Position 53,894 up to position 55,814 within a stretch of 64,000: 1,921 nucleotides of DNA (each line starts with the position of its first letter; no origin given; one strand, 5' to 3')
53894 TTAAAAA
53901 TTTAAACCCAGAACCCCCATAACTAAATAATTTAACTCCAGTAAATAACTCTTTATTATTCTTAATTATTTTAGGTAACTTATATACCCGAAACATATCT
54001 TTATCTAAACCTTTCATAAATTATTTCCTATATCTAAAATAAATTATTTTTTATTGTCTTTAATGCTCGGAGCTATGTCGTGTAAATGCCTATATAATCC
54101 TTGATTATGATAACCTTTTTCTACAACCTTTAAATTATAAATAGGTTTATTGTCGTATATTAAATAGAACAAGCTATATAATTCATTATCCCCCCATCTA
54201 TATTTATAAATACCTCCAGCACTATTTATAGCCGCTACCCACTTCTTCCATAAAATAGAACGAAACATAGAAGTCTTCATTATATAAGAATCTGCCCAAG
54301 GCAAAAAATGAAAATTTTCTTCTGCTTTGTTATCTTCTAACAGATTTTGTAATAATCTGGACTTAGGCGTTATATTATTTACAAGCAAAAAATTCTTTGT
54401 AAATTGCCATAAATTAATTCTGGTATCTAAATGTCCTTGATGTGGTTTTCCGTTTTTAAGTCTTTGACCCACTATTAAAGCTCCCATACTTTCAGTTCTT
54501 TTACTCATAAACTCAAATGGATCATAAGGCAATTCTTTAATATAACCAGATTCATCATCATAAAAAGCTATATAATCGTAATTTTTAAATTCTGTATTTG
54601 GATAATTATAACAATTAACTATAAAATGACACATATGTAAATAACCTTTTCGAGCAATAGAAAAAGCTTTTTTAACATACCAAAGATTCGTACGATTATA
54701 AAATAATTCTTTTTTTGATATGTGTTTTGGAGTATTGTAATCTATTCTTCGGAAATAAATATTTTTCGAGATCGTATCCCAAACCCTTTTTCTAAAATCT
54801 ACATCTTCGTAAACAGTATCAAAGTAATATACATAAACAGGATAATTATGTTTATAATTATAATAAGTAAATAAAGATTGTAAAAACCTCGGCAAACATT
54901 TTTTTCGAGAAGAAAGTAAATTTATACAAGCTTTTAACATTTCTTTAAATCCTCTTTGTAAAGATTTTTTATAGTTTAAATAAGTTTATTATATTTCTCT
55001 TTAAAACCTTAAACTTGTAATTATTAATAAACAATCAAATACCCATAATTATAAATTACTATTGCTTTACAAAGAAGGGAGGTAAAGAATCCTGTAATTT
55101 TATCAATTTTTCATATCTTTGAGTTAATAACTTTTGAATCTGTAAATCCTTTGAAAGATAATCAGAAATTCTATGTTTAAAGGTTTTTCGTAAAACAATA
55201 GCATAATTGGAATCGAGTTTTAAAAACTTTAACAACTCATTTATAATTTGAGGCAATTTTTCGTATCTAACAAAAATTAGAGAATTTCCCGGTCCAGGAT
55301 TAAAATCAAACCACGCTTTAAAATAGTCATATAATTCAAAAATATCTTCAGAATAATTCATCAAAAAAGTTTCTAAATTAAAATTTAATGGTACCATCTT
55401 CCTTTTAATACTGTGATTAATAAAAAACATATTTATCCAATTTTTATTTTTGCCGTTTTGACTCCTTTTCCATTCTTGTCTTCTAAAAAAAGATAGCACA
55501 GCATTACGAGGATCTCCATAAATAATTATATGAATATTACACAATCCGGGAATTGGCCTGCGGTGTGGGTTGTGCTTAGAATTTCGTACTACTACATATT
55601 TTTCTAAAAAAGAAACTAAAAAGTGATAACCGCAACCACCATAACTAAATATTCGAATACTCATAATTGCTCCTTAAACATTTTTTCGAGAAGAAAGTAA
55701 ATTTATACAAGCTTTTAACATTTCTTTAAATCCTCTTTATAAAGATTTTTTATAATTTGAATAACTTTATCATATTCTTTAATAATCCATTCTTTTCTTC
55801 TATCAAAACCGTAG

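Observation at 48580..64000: Phage-borne 15-kb glycan factory combining glycosyl-, methyl- and sulfo-transferases with a GDP-sugar epimerase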

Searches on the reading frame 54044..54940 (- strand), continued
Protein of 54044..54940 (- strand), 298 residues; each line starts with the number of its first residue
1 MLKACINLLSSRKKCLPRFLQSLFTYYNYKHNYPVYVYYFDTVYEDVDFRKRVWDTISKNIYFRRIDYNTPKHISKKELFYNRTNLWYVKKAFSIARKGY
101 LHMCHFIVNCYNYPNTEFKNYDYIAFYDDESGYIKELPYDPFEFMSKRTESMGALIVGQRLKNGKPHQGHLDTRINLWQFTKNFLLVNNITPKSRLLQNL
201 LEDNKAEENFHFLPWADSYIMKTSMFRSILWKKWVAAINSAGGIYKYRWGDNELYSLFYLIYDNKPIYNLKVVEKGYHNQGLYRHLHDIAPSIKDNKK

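Call 62: search_solved_structures(query=L005:15229-16161:+, max_evalue=1e-15)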
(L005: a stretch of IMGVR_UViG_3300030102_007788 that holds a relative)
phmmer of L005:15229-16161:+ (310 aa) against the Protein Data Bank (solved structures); distinct sequences matched with E-value up to 1e-15: 25.
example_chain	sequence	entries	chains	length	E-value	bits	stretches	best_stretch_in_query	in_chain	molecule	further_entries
1bws_A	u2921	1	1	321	1.6e-112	379.2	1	2-309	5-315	PROTEIN (GDP-4-KETO-6-DEOXY-D-MANNOSE EPIMERASE/REDUCTASE)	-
1bsv_A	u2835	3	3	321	2.2e-112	378.7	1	2-309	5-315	PROTEIN (GDP-FUCOSE SYNTHETASE) | GDP-FUCOSE SYNTHETASE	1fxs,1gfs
1e6u_A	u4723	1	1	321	4.1e-112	377.8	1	2-309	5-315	GDP-FUCOSE SYNTHETASE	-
1e7s_A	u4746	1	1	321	5.6e-112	377.3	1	2-309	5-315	GDP-FUCOSE SYNTHETASE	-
1e7q_A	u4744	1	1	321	5.7e-112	377.3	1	2-309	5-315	GDP-FUCOSE SYNTHETASE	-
1e7r_A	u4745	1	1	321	3.9e-111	374.6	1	2-309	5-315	GDP-FUCOSE SYNTHETASE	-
8du0_A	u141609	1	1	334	5.1e-97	328.2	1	2-308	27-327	GDP-L-fucose synthase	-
7ll6_A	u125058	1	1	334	5.1e-97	328.2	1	2-308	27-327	GDP-L-fucose synthase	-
7anh_A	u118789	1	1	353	1.5e-88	300.4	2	2-188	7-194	GDP-L-fucose synthase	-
8ewu_A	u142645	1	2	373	1.7e-77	264.1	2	2-186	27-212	GDP-L-fucose synthase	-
7cxt_A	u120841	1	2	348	2e-75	257.3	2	2-188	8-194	GDP-L-fucose synthase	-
7m13_A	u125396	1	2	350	2e-75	257.2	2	2-188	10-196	GDP-L-fucose synthase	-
7anc_A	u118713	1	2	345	2.9e-75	256.7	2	2-188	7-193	GDP-L-fucose synthase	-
4b8w_A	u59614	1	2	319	1.3e-47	165.9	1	1-309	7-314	GDP-L-FUCOSE SYNTHASE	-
4b8z_A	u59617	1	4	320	1.4e-47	165.8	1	1-309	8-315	GDP-L-FUCOSE SYNTHASE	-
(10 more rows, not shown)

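Call 73: search_protein_families(library=pfam, max_evalue=1, proteins=[L005:16154-17194:+, L005:14276-15232:+, L005:11781-12635:+, L005:12590-13408:+, L005:7424-8305:+, L005:5963-7069:+, L005:17187-17819:+])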
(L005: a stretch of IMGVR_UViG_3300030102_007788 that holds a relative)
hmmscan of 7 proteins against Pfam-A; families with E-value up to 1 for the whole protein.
L005:16154-17194:+ (346 aa): 7 families
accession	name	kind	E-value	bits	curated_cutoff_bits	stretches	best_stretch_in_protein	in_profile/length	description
PF16363.11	GDP_Man_Dehyd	-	7.3e-106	354.8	27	1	6-335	1-332/332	GDP-mannose 4,6 dehydratase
PF01370.27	Epimerase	-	1e-54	185.9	20.9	1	5-247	1-236/240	NAD dependent epimerase/dehydratase family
PF04321.23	RmlD_sub_bind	-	6.7e-07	29.1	27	1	4-191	2-160/287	RmlD substrate binding domain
PF02719.21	Polysacc_synt_2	-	3.2e-06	27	20.2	1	5-116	1-118/293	Polysaccharide biosynthesis protein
PF05368.20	NmrA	-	0.00022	21.4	27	1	1-74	1-70/298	NmrA-like family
PF13460.12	NAD_binding_10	-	0.0068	16.7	27.2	1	9-74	1-61/184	NAD(P)H-binding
PF00106.31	adh_short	-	0.014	15.3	26.6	1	3-116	1-122/195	short chain dehydrogenase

L005:14276-15232:+ (318 aa): 18 families
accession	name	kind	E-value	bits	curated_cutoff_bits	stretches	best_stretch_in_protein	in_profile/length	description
PF01370.27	Epimerase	-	4.7e-62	210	20.9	1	10-255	2-240/240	NAD dependent epimerase/dehydratase family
PF16363.11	GDP_Man_Dehyd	-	9.2e-55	186.8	27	1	10-302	1-323/332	GDP-mannose 4,6 dehydratase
PF01073.25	3Beta_HSD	-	8.4e-30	104.2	22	1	10-242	1-230/280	3-beta hydroxysteroid dehydrogenase/isomerase family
PF02719.21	Polysacc_synt_2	-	2.2e-18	66.9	20.2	1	10-266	2-240/293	Polysaccharide biosynthesis protein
PF07993.18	NAD_binding_4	-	1.8e-16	60.5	20.1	1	11-198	1-216/258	Male sterility protein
PF04321.23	RmlD_sub_bind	-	1.4e-13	51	27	1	7-293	1-251/287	RmlD substrate binding domain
PF13460.12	NAD_binding_10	-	1e-09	38.9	27.2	1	13-140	1-105/184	NAD(P)H-binding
PF08659.16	KR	-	3.1e-09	37.4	22.6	1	9-135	3-138/180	KR domain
PF00106.31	adh_short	-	1.6e-07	31.4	26.6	1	10-100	4-95/195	short chain dehydrogenase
PF05368.20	NmrA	-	3.7e-06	27.2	27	1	10-133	6-107/298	NmrA-like family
PF13561.12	adh_short_C2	-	0.00024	21.2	27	1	18-120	8-115/236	Enoyl-(Acyl carrier protein) reductase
PF02254.24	TrkA_N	-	0.0057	17.4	23.8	1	14-65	5-51/116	TrkA-N domain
PF13450.12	NAD_binding_8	-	0.026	15.2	21.9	1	14-49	3-38/68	NAD(P)-binding Rossmann-like domain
PF16523.10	betaPIX_CC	-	0.049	14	26.8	1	25-81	3-56/85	betaPIX coiled coil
PF03435.24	Sacchrp_dh_NADP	-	0.087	13.6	25.1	1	14-57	5-49/129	Saccharopine dehydrogenase NADP binding domain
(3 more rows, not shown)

L005:11781-12635:+ (284 aa): 3 families
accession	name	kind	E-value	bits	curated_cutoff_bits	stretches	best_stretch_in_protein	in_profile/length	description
PF13186.11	SPASM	-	7.3e-11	42.6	21.5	1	204-274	1-66/67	Iron-sulfur cluster-binding domain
PF04055.27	Radical_SAM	-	1.2e-09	39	29.5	1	16-120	1-105/166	Radical SAM superfamily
PF14735.11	HAUS4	-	0.12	12.5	25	1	64-139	98-173/235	HAUS augmin-like complex subunit 4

L005:12590-13408:+ (272 aa): 0 families

L005:7424-8305:+ (293 aa): 2 families
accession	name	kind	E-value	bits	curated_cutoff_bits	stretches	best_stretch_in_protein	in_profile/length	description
PF20140.4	DUF6530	-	0.033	14.5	23.7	0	239-289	104-154/159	Family of unknown function (DUF6530)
PF20211.3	DUF6571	-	0.054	12.4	27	1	112-193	485-558/729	Family of unknown function (DUF6571)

L005:5963-7069:+ (368 aa): 3 families
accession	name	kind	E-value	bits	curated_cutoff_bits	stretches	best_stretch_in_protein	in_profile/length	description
PF00534.26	Glycos_transf_1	-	3.5e-06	27.1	26.4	1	156-299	13-152/172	Glycosyl transferases group 1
PF13692.12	Glyco_trans_1_4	-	0.00034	21.3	27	1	163-299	6-136/142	Glycosyl transferases group 1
PF18021.7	Agglutinin_C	-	0.074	13.9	26.8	1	117-151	3-37/93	Agglutinin C-terminal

L005:17187-17819:+ (210 aa): 1 family
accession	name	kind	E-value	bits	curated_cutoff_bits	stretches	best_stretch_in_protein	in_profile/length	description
PF14392.11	zf-CCHC_4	-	0.095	12.8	27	1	150-167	16-33/49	Zinc knuckle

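Call 83: search_protein_families(library=pfam, max_evalue=0.001, proteins=[L018:1901-3238:-, L018:4345-5454:+, L018:5508-6452:+, L018:12530-13765:+, L018:13780-14799:+, L018:14816-16321:+, L018:16316-17233:-, L018:17328-18122:+, L018:18224-19309:+, L018:11734-12555:+])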
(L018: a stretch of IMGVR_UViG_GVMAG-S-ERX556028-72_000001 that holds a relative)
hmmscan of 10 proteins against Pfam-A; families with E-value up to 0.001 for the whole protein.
L018:1901-3238:- (445 aa): 4 families
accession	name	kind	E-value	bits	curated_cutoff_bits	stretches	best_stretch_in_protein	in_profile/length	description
PF03109.22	ABC1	-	4.2e-37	128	22.9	1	95-340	4-241/244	ABC1 atypical kinase-like domain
PF00069.31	Pkinase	-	1e-07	32.1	31.7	1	226-320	56-153/263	Protein kinase domain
PF01163.29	RIO1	-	8.5e-07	29.2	22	1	203-316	50-155/187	RIO domain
PF01636.29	APH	-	0.00017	21.9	23.2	1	282-310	169-195/239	Phosphotransferase enzyme family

L018:4345-5454:+ (369 aa): 1 family
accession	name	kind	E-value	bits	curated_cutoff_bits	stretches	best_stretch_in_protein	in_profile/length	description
PF00152.25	tRNA-synt_2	-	1.4e-15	57.6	25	1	97-356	28-292/308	tRNA synthetases class II (D, K and N)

L018:5508-6452:+ (314 aa): 1 family
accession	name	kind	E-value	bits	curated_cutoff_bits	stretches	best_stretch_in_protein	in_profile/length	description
PF13524.12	Glyco_trans_1_2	-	7.4e-06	26.4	25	1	202-305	37-143/144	Glycosyl transferase-like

L018:12530-13765:+ (411 aa): 2 families
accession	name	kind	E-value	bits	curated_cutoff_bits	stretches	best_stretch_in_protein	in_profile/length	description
PF01467.32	CTP_transf_like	-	5.5e-12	46.5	21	1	282-379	2-93/133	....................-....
PF01050.24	MannoseP_isomer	-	7.3e-07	29.8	23.6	1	55-162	12-116/116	Mannose-6-phosphate isomerase C-terminal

L018:13780-14799:+ (339 aa): 6 families
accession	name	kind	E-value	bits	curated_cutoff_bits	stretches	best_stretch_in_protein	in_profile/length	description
PF16363.11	GDP_Man_Dehyd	-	1.4e-65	222.4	27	1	19-329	1-331/332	GDP-mannose 4,6 dehydratase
PF01370.27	Epimerase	-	1.8e-50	172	20.9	1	19-264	2-240/240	NAD dependent epimerase/dehydratase family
PF07993.18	NAD_binding_4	-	1.9e-13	50.6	20.1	1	20-228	1-236/258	Male sterility protein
PF02719.21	Polysacc_synt_2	-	1.7e-12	47.6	20.2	1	19-292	2-257/293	Polysaccharide biosynthesis protein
PF04321.23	RmlD_sub_bind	-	1.7e-10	40.9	27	1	16-193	1-147/287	RmlD substrate binding domain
PF01073.25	3Beta_HSD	-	4.7e-09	36.1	22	1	19-268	1-253/280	3-beta hydroxysteroid dehydrogenase/isomerase family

L018:14816-16321:+ (501 aa): 4 families
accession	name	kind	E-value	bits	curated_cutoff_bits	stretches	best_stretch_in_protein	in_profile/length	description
PF04321.23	RmlD_sub_bind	-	5.1e-39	134.5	27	1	1-291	1-284/287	RmlD substrate binding domain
PF13419.12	HAD_2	-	1.2e-16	61.7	23.8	1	307-472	2-170/178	Haloacid dehalogenase-like hydrolase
PF01370.27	Epimerase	-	3.3e-14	53.3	20.9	1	3-214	1-230/240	NAD dependent epimerase/dehydratase family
PF00702.32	Hydrolase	-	1.3e-08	35.9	26.4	1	306-464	4-181/191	haloacid dehalogenase-like hydrolase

L018:16316-17233:- (305 aa): 2 families
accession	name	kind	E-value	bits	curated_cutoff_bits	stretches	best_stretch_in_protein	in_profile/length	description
PF03109.22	ABC1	-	9.1e-06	25.4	22.9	0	144-198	156-210/244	ABC1 atypical kinase-like domain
PF01636.29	APH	-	6.2e-05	23.3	23.2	1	19-198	23-193/239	Phosphotransferase enzyme family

L018:17328-18122:+ (264 aa): 1 family
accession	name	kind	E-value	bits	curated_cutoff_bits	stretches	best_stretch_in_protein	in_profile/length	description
PF01408.29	GFO_IDH_MocA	-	6.3e-08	33.8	24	1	35-95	51-111/120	Oxidoreductase family, NAD-binding Rossmann fold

L018:18224-19309:+ (361 aa): 5 families
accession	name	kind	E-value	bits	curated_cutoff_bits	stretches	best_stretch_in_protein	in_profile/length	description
PF01041.23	DegT_DnrJ_EryC1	-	3.1e-95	319.9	19.8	1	11-355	3-359/360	DegT/DnrJ/EryC1/StrS aminotransferase family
PF00266.25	Aminotran_5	-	2.5e-08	33.7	21.5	1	33-169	44-190/371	Aminotransferase class-V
PF00155.27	Aminotran_1_2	-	5.1e-08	32.9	19.7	1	35-164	45-195/361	Aminotransferase class I and II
PF01053.26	Cys_Met_Meta_PP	-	2.7e-06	26.6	27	1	32-210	52-225/381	Cys/Met metabolism PLP-dependent enzyme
PF01212.27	Beta_elim_lyase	-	0.00095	19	27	0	32-122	32-123/288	Beta-eliminating lyase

L018:11734-12555:+ (273 aa): 1 family
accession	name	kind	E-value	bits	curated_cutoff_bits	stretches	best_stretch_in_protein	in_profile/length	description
PF17955.6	Cas6b_N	-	0.00069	20.1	25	0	5-59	34-87/105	Cas6b N-terminal domain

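Call 89: search_solved_structures(query=A1, max_evalue=0.01, show_alignments=2)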
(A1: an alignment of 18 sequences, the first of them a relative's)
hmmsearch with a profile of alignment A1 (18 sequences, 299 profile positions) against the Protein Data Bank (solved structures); distinct sequences matched with E-value up to 0.01: 3.
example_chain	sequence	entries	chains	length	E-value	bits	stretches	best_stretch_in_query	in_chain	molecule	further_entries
1s4n_A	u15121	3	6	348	3e-12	49.9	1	15-272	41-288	Glycolipid 2-alpha-mannosyltransferase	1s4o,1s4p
7boo_A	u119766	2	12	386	4.2e-11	46.2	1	18-264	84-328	Alpha-1,2-mannosyltransferase (Ktr4), putative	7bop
5a07_A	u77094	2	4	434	5.6e-10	42.5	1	17-278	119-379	PROBABLE MANNOSYLTRANSFERASE KTR4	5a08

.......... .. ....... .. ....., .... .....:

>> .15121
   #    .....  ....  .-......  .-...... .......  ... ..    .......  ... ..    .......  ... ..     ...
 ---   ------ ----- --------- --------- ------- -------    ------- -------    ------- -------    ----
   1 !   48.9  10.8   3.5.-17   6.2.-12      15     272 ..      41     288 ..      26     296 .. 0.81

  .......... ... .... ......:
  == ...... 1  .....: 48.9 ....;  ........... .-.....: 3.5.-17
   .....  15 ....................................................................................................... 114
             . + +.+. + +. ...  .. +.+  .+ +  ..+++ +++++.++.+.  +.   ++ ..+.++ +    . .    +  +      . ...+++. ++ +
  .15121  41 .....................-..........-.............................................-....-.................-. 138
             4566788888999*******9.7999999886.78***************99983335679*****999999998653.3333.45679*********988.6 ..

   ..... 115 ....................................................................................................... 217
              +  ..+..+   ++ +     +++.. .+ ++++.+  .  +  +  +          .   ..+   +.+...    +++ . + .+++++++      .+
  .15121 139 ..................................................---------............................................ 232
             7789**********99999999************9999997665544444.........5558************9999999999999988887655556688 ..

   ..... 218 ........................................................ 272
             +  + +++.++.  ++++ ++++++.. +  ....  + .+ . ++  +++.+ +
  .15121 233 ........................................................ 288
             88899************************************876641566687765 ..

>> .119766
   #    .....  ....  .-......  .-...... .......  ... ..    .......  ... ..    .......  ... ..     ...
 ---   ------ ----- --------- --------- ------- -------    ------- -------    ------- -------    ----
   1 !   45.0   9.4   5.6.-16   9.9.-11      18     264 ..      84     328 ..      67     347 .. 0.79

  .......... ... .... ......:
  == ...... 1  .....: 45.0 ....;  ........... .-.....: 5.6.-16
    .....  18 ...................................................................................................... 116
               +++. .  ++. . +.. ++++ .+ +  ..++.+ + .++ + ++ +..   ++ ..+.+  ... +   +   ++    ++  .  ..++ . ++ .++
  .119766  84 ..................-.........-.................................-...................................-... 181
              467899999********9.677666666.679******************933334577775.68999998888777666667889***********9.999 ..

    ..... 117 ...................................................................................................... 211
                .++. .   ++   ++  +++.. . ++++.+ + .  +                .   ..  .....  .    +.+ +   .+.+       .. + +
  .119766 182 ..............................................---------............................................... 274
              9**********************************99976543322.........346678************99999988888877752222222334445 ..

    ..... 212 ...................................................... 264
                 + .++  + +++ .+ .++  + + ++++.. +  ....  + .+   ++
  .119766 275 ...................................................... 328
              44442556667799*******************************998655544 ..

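Call 106: find_encoding_contigs(protein=P0003, flank=10000, max_places=2)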
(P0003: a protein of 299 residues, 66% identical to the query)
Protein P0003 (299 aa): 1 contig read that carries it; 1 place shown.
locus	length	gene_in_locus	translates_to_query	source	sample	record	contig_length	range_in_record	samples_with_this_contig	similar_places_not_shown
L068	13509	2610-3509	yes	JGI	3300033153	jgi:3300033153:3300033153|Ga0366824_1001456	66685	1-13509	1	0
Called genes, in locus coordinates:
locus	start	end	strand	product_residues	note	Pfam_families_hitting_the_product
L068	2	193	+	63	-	?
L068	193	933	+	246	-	PF00535:Glycos_transf_2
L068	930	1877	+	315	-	PF00534:Glycos_transf_1, PF13692:Glyco_trans_1_4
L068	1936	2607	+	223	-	PF05050:Methyltransf_21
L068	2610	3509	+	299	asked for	PF01793:Glyco_transf_15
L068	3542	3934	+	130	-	-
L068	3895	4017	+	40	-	-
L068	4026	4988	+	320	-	PF13524:Glyco_trans_1_2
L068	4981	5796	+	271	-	-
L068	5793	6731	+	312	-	PF01370:Epimerase, PF04321:RmlD_sub_bind, PF16363:GDP_Man_Dehyd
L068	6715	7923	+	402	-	PF08421:Methyltransf_13, PF13489:Methyltransf_23, PF13847:Methyltransf_31 (weak), PF08241:Methyltransf_11, PF08242:Methyltransf_12, PF13649:Methyltransf_25, PF08484:Methyltransf_14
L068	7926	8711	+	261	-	-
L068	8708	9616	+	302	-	-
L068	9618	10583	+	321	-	PF01370:Epimerase, PF02719:Polysacc_synt_2 (faint), PF16363:GDP_Man_Dehyd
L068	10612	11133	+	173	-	PF01583:APS_kinase, PF13238:AAA_18 (weak)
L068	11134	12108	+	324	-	PF01370:Epimerase, PF16363:GDP_Man_Dehyd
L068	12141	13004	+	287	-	-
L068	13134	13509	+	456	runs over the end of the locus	PF04055:Radical_SAM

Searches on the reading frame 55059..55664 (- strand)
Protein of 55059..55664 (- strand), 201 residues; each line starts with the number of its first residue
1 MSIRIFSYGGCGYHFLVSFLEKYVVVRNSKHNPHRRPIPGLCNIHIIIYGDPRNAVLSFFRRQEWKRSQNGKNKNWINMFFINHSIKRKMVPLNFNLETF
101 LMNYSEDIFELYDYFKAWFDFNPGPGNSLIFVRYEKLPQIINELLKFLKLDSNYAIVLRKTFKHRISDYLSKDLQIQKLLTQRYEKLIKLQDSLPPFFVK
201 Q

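Call 5: search_protein_families(library=pfam, max_evalue=0.01, proteins=[window:55059-55664:-])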
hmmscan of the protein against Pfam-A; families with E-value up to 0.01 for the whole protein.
window:55059-55664:- (201 aa): 0 families

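Call 30: search_protein_families(library=ncbifam, max_evalue=0.01, proteins=[window:55059-55664:-])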
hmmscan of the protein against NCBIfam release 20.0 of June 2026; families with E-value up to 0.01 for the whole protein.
window:55059-55664:- (201 aa): 0 families

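Call 73: search_protein_families(library=pfam, max_evalue=1, proteins=[window:55059-55664:-])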
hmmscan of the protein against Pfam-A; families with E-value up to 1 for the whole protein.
window:55059-55664:- (201 aa): 0 families
